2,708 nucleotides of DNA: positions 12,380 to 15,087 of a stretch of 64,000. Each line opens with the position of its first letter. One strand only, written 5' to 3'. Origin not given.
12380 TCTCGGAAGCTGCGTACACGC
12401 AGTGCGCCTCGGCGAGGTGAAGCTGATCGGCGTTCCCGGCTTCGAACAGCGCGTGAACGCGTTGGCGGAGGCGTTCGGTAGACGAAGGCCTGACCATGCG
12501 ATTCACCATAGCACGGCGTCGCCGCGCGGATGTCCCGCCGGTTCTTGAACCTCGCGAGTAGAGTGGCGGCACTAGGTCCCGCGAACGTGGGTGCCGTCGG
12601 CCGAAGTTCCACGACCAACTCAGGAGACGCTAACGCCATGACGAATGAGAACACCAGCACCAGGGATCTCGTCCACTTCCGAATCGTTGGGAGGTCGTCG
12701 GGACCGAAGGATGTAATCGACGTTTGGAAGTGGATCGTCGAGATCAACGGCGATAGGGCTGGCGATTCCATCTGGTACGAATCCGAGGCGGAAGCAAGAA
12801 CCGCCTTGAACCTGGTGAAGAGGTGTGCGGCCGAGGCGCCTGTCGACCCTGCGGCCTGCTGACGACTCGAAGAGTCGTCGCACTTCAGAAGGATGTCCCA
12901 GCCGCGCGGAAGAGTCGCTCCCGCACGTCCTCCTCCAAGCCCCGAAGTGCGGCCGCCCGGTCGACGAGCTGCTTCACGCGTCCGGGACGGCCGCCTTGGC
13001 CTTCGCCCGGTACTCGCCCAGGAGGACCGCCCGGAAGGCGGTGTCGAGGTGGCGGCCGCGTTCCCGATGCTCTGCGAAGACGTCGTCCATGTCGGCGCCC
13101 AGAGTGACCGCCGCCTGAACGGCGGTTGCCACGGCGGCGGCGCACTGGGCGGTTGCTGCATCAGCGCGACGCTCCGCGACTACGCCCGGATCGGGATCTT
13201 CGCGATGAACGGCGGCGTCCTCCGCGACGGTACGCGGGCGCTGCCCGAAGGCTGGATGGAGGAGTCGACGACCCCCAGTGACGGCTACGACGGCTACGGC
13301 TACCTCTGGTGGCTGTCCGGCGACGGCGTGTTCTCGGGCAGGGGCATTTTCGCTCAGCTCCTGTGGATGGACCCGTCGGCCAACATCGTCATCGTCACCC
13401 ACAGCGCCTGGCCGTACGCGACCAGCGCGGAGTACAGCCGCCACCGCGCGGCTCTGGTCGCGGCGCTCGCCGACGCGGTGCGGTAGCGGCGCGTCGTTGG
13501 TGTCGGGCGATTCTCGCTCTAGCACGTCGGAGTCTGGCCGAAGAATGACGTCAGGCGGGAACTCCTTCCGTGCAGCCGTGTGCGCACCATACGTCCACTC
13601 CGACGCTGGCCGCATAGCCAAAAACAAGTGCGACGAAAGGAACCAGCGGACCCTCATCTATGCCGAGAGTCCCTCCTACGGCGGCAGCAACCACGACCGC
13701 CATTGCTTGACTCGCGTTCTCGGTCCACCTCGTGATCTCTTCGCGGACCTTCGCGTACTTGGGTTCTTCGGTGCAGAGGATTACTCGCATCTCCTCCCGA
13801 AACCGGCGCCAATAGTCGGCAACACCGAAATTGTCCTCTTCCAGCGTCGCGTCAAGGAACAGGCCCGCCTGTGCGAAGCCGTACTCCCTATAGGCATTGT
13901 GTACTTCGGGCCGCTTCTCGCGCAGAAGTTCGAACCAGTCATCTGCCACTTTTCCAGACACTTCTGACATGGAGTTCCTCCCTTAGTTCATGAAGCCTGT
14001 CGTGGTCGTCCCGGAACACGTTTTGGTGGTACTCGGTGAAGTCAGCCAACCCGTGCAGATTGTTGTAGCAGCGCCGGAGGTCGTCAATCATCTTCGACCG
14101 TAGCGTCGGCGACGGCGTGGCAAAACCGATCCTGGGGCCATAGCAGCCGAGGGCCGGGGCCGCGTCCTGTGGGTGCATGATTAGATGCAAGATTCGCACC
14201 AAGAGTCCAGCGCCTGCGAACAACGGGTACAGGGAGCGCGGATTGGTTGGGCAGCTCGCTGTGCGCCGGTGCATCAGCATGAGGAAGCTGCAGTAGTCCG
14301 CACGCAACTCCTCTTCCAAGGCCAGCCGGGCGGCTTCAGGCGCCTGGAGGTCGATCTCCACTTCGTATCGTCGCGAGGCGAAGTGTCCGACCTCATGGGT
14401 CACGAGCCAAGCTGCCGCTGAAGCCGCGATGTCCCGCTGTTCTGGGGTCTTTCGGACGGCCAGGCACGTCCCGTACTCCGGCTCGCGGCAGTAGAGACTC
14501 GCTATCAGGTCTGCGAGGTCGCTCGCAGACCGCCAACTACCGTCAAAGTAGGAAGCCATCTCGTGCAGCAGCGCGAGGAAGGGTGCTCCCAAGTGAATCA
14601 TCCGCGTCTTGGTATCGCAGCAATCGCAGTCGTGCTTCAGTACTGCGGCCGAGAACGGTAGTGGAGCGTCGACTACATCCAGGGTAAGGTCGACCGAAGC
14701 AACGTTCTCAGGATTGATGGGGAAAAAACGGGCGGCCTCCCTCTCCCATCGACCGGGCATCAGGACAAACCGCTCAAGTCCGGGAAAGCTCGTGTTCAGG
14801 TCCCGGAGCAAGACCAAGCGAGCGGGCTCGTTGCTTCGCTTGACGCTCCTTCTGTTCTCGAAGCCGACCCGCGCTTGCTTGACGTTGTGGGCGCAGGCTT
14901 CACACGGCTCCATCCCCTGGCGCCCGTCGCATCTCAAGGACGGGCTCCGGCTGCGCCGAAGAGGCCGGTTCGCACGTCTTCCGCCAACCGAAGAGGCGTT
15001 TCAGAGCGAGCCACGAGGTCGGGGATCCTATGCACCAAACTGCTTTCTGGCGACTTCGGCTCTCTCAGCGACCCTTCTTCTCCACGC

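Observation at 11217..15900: Low-GC insertion after a serine-hydrolase gene, bounded by a 342 bp direct repeat of that gene's own 3' end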

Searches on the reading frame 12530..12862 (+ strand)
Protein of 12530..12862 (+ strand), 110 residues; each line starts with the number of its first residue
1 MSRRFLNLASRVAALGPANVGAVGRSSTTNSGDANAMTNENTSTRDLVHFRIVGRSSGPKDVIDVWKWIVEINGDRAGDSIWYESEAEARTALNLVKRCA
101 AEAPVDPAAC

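Call 6: search_protein_families(library=pfam, proteins=[window:12530-12862:+], max_evalue=0.01)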
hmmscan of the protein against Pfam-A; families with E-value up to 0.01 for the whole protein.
window:12530-12862:+ (110 aa): 0 families

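Call 46: search_protein_families(library=pfam, max_evalue=0.1, proteins=[window:12530-12862:+])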
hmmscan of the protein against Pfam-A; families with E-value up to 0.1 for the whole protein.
window:12530-12862:+ (110 aa): 1 family
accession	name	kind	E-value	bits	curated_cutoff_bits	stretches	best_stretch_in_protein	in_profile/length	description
PF07411.17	DUF1508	-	0.012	16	22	1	73-105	14-46/48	Domain of unknown function (DUF1508)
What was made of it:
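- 12638..12862 (+): Small ORF (74 aa as called; 110 aa from 12530). Function unknown. Only a weak DUF1508 hit, E 0.012 (call 46).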

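Call 47: search_protein_families(library=padloc, max_evalue=0.01, proteins=[window:12530-12862:+])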
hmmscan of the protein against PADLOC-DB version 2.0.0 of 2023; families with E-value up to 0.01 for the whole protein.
window:12530-12862:+ (110 aa): 0 families

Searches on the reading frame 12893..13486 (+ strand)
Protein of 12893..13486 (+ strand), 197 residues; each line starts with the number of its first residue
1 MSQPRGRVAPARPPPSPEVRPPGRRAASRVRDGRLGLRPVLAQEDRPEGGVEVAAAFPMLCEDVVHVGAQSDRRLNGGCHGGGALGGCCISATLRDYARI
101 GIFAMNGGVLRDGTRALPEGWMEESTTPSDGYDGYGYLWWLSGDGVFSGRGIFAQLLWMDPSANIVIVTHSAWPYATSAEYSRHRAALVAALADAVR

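Call 6: search_protein_families(library=pfam, proteins=[window:12893-13486:+], max_evalue=0.01)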
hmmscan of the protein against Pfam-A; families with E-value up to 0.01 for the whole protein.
window:12893-13486:+ (197 aa): 1 family
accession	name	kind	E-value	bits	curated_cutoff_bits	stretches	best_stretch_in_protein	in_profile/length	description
PF00144.29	Beta-lactamase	-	1.7e-10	41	27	1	45-190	216-328/329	Beta-lactamase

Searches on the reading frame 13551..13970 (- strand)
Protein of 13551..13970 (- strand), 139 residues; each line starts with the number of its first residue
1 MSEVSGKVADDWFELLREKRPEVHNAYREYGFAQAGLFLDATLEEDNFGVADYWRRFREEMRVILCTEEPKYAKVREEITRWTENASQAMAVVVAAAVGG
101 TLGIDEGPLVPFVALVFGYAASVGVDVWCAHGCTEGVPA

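Call 6: search_protein_families(library=pfam, proteins=[window:13551-13970:-], max_evalue=0.01)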
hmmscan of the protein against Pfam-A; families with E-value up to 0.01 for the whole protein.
window:13551-13970:- (139 aa): 0 families

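Call 46: search_protein_families(library=pfam, max_evalue=0.1, proteins=[window:13551-13970:-])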
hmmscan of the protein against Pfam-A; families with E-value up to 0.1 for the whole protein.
window:13551-13970:- (139 aa): 0 families

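Call 47: search_protein_families(library=padloc, max_evalue=0.01, proteins=[window:13551-13970:-])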
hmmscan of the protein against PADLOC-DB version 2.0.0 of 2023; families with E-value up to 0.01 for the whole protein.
window:13551-13970:- (139 aa): 2 families
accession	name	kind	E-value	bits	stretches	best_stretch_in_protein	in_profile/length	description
PDLC04594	PDC-M35B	-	1.6e-12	45.9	1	48-131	55-142/148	-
PDLC04595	PDC-M35B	-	4.7e-11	41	1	52-131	64-142/149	-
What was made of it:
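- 13551..13970 (-): p139, the small partner protein of cargo B. It matches PADLOC candidate defence component PDC-M35B. PADLOC E 1.6e-12 (call 47).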

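Call 54: search_protein_families(library=ncbifam, max_evalue=0.001, proteins=[window:13551-13970:-])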
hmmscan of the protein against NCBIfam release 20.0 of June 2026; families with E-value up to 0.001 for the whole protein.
window:13551-13970:- (139 aa): 0 families

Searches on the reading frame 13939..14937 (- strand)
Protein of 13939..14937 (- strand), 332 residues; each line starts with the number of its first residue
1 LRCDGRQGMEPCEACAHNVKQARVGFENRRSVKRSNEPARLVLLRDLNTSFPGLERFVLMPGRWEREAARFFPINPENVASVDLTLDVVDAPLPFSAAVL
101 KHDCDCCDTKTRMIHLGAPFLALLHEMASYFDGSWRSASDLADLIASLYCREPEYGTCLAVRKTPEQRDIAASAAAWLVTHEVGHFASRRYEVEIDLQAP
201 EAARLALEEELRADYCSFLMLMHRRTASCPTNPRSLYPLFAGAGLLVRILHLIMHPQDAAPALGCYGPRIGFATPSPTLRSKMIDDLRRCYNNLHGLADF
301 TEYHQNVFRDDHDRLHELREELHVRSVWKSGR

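Call 6: search_protein_families(library=pfam, proteins=[window:13939-14937:-], max_evalue=0.01)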
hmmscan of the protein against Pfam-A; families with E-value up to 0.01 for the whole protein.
window:13939-14937:- (332 aa): 0 families

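Call 29: find_homologous_proteins(query=window:13939-14937:-, max_evalue=0.00001)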
Query window:13939-14937:- (332 aa): 4 proteins with E <= 0.00001 among 8000 candidates.
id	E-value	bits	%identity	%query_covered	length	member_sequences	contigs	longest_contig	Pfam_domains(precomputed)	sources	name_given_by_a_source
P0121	1.1e-227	772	100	100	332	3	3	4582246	-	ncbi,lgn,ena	-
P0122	1.1e-173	595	81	96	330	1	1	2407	-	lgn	-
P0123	8.7e-55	204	37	94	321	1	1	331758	PF10463.16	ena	-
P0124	6.1e-41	159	38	85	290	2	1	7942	PF10463.16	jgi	jgi:hypothetical protein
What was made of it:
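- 13939..14937 (-): p332, a HEXXH (HEVGH) protein of cargo B. It belongs to a rare family. Only 4 clusters among 5.8 billion proteins (call 29).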

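Call 30: find_encoding_contigs(protein=P0122, flank=10000, max_places=4)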
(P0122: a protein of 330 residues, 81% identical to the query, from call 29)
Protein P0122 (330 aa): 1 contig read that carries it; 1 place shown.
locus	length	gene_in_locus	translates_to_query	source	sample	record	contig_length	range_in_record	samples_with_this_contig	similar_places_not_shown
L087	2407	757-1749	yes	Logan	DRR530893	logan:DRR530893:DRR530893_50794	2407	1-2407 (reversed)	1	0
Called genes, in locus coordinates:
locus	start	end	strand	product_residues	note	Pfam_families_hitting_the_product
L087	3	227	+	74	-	?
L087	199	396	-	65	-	-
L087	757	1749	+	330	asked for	-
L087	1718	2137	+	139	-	-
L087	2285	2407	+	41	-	?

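Call 31: find_encoding_contigs(protein=P0123, flank=8000, max_places=3)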
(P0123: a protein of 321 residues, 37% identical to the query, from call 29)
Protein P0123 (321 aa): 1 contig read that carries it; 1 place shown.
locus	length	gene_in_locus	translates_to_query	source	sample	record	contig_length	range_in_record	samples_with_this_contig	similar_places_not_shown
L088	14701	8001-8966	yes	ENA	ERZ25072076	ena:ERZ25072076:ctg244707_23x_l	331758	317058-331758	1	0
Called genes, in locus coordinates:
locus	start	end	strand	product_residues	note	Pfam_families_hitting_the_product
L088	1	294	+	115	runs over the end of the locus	PF05717:TnpB_IS66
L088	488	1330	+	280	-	PF13007:LZ_Tnp_IS66, PF13005:zf-IS66, PF03050:DDE_Tnp_IS66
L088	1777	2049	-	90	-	-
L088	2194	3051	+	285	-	PF02548:Pantoate_transf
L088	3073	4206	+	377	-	PF01547:SBP_bac_1, PF13416:SBP_bac_8, PF13531:SBP_bac_11, PF13343:SBP_bac_6 (faint)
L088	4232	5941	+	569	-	PF00528:BPD_transp_1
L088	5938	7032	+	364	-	PF00005:ABC_tran, PF08402:TOBE_2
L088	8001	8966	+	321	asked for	PF10463:Peptidase_U49 (weak)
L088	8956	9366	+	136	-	-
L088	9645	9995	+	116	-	PF13701:DDE_Tnp_1_4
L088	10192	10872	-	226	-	PF00717:Peptidase_S24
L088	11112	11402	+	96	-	-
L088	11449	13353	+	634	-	-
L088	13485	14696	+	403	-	PF07719:TPR_2 (faint), PF13428:TPR_14 (faint), PF13432:TPR_16 (weak), PF14559:TPR_19 (weak), PF04575:SlipAM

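Call 32: find_encoding_contigs(protein=P0121, flank=10000, max_places=6)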
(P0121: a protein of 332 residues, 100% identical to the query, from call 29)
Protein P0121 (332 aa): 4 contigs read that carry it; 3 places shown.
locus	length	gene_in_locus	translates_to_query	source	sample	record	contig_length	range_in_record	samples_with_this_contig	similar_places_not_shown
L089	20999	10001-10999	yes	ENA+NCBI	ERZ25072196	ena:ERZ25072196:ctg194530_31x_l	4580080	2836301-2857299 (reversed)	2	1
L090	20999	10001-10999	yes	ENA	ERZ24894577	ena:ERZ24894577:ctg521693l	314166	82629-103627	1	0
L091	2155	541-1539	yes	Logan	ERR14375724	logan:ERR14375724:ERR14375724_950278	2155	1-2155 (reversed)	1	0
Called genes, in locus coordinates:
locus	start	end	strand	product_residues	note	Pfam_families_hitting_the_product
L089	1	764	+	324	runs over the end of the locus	PF08240:ADH_N, PF00107:ADH_zinc_N, PF13602:ADH_zinc_N_2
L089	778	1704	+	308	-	PF00296:Bac_luciferase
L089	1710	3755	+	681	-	PF01011:PQQ, PF13360:PQQ_2 (weak), PF01011:PQQ (weak)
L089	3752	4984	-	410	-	PF01436:NHL (faint)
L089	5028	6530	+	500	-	PF13795:HupE_UreJ_2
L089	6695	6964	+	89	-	PF02604:PhdYeFM_antitox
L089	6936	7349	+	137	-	PF13470:PIN_3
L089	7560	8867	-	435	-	PF03781:FGE-sulfatase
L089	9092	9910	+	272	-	PF01695:IstB_IS21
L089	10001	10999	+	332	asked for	-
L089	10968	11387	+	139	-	-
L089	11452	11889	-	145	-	PF00144:Beta-lactamase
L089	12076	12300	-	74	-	-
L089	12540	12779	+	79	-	PF09722:Xre_MbcA_ParS_C (weak)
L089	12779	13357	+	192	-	PF08808:RES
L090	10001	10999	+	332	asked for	-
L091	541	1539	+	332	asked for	-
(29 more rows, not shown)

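Call 46: search_protein_families(library=pfam, max_evalue=0.1, proteins=[window:13939-14937:-])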
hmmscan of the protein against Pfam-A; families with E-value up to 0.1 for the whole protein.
window:13939-14937:- (332 aa): 0 families

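Call 47: search_protein_families(library=padloc, max_evalue=0.01, proteins=[window:13939-14937:-])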
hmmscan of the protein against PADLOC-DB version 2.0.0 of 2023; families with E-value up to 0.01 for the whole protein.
window:13939-14937:- (332 aa): 0 families

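Call 54: search_protein_families(library=ncbifam, max_evalue=0.001, proteins=[window:13939-14937:-])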
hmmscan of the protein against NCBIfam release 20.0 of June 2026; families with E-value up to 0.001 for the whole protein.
window:13939-14937:- (332 aa): 0 families

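Call 57: search_protein_families(library=padloc, max_evalue=1, proteins=[P0121, P0122, P0123, P0124, L088:8956-9366:+])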
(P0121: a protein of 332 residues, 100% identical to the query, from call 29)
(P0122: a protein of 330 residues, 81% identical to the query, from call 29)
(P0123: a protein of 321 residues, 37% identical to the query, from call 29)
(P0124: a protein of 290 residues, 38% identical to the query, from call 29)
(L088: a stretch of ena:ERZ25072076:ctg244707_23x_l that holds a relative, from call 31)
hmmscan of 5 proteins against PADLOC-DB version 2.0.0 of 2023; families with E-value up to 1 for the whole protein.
P0121 (332 aa): 0 families

P0122 (330 aa): 0 families

P0123 (321 aa): 1 family
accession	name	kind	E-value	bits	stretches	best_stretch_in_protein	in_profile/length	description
PDLC02355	Lit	-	0.00058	17.2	1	161-189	140-168/290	Lit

P0124 (290 aa): 2 families
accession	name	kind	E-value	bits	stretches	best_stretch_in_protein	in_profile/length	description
PDLC02355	Lit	-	0.00026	18.3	1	109-194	126-202/290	Lit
PDLC04141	capP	-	0.0024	15.4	1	137-192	71-125/242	capP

L088:8956-9366:+ (136 aa): 3 families
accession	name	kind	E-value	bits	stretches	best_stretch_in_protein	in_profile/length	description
PDLC04594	PDC-M35B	-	8.8e-17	59.7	1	35-132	43-143/148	-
PDLC04595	PDC-M35B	-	7.3e-12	43.6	1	32-132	41-143/149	-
PDLC04596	PDC-M35B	-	2.1e-06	25.7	1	54-130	71-144/166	-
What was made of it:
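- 13939..14937 (-): Two relatives match the PADLOC Lit model only weakly, E ~3e-4 to 6e-4 (call 57).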

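Call 58: search_protein_families(library=pfam, max_evalue=1, proteins=[P0121, P0122, P0123, P0124])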
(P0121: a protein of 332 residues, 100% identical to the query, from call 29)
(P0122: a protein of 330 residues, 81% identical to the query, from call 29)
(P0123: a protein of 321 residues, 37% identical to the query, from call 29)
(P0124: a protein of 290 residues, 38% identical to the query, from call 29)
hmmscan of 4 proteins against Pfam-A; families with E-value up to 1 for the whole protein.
P0121 (332 aa): 0 families

P0122 (330 aa): 0 families

P0123 (321 aa): 3 families
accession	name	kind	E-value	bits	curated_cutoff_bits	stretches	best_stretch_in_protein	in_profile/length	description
PF01284.28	MARVEL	-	0.11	13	32.8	1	106-174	71-125/135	Membrane-associating domain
PF10463.15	Peptidase_U49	-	0.14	12.2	23.9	1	161-185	85-109/202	Peptidase U49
PF01435.24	Peptidase_M48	-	0.86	9.8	20.3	0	170-189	65-84/186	Peptidase family M48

P0124 (290 aa): 0 families
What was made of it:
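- Tried and rejected: The Lit / peptidase U49 link therefore rests on weak motif-level hits in two relatives only (calls 57, 58).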

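Call 68: predict_structure(alignment_id=A2)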
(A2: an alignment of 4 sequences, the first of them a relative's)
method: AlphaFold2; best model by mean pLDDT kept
length: 332 residues; sequences in the alignment: 4
mean_pLDDT: 63.2   pTM: 0.64
mean pLDDT of the five models: 63.2, 60.7, 57.3, 53.1, 43.2
residues with pLDDT >= 90: 0; 70-90: 108; 50-70: 193; < 50: 31
segments of 3 or more residues with pLDDT < 50: 1-8, 151-153, 160-162, 259-261, 325-332
pLDDT, mean of each block of 10 residues (from residue 1): 38 74 71 63 74 79 72 71 73 62 74 74 67 55 57 50 63 77 77 54 66 75 69 53 58 52 53 57 62 58 61 59 45 37
secondary structure, 60 per line:
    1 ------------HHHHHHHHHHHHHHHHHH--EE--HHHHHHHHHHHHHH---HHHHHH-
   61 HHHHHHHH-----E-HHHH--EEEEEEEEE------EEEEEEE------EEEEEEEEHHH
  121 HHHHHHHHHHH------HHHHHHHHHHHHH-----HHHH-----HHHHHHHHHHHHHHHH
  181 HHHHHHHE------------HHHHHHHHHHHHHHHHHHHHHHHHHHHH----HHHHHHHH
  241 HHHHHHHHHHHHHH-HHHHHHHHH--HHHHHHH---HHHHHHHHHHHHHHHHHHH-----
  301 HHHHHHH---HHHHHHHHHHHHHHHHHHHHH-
elements in order: H13-30 H37-50 H54-59 H61-68 H76-79 E82-90 E97-103 E110-117 H118-131 H138-150 H156-159 H165-187 H201-228 H233-254 H256-264 H267-273 H277-295 H301-307 H311-331

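Call 70: fold_search(model_id=the predicted structure, library=pdb)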
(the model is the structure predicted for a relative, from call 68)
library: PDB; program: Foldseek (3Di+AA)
matches with E <= 10: 133; with E <= 0.001: 0
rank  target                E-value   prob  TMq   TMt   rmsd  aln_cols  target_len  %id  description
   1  3c18_B                2.4e-01  0.11  0.13  0.14  18.3       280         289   13  Crystal structure of nucleotidyltransferase-like protein (ZP_00538802.1) from Exiguobacterium sibiricum 255-15 at 1.90 (released 2008-02-12)
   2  3c18_A                3.0e-01  0.08  0.11  0.12  17.6       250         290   11  Crystal structure of nucleotidyltransferase-like protein (ZP_00538802.1) from Exiguobacterium sibiricum 255-15 at 1.90 (released 2008-02-12)
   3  9ijd_A                5.6e-01  0.06  0.09  0.13  21.1       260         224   12  Carazolol-activated human beta3 adrenergic receptor (released 2024-08-21)
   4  8wca_C                5.6e-01  0.04  0.09  0.12  21.5       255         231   10  Cryo-EM structure of the PEA-bound hTAAR1-Gs complex (released 2023-12-27)
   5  6nmk_A                6.7e-01  0.06  0.12  0.14  16.1       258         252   13  Binary complex structure of the T130K mutant of ANT-4'' with Neomycin (released 2020-01-15)
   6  9cc4_F                8.5e-01  0.16  0.19  0.26  15.1       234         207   12  Crystal structure of Z4 c3ii (released 2025-06-25)
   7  7e14_A                8.9e-01  0.54  0.10  0.17   6.1        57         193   14  Compound2_GLP-1R_OWL833_Gs complex structure (released 2021-07-07)
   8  8z9o_C                8.9e-01  0.06  0.11  0.16  20.2       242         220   10  Cryo-EM structure of human GPR4-Gs complex (released 2025-07-16)
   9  7xt8_A                8.9e-01  0.06  0.11  0.15  20.9       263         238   11  Serotonin 4 (5-HT4) receptor-Gs-Nb35 complex (released 2022-07-27)
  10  8xor_A                8.9e-01  0.05  0.08  0.11  20.4       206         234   11  Cryo-EM structure of the tethered agonist-bound human PAR1-Gq complex (released 2024-09-18)
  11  6p01_A                1.1e+00  0.04  0.10  0.12  15.6       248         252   13  Apo structure of the E52D mutant of ANT-4 (released 2020-01-29)
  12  6un8_B                1.1e+00  0.04  0.11  0.14  16.6       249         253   14  Wild type ANT bound to neomycin (released 2020-05-06)
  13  6nmk_B                1.1e+00  0.04  0.10  0.13  18.4       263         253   12  Binary complex structure of the T130K mutant of ANT-4'' with Neomycin (released 2020-01-15)
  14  1kny_A                1.4e+00  0.04  0.11  0.13  17.5       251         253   12  KANAMYCIN NUCLEOTIDYLTRANSFERASE (released 1996-08-17)
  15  8d1x_D                1.4e+00  0.05  0.12  0.10  14.5       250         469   11  Crystal Structure of aminopeptidase A from Neisseria gonorrhoeae (released 2022-06-08)
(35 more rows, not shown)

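Call 74: find_related_loci(query=A2, collection=viral_contigs, flank=5000)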
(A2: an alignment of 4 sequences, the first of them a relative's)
Query A2 (332 aa) in viral_contigs; peptide patterns used: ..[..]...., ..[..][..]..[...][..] (x = any residue, [..] = any of these).
95 stretches matched a pattern, but none encodes a relative of the query by tblastn (E <= 1e-3).
